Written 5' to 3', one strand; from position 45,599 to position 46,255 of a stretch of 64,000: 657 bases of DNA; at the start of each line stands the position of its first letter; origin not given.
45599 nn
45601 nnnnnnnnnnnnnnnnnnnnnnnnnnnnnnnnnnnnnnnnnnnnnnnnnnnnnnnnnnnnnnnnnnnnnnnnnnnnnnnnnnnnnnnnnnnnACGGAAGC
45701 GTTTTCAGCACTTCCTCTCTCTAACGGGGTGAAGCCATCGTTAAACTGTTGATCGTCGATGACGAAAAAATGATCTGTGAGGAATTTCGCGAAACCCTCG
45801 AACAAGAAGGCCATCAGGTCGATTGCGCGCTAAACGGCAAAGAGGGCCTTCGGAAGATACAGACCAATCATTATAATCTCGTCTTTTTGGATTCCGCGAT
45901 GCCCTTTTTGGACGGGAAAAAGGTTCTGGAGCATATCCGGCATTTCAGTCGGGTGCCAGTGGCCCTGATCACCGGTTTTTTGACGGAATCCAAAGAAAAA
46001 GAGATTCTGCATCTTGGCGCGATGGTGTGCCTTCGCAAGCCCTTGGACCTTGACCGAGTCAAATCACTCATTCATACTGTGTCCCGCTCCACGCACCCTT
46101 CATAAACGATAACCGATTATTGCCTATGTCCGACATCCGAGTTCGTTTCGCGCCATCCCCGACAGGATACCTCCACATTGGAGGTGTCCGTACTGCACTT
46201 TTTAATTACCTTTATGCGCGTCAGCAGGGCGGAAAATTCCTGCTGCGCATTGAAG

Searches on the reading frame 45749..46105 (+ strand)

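Call 83: search_protein_families(library=pfam, proteins=[window:45749-46105:+], max_evalue=0.001)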
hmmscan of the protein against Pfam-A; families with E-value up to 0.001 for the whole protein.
window:45749-46105:+ (118 aa): 1 family
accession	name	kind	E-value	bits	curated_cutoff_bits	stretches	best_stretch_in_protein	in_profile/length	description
PF00072.30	Response_reg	-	3.1e-22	79.3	30.2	1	1-108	2-110/111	Response regulator receiver domain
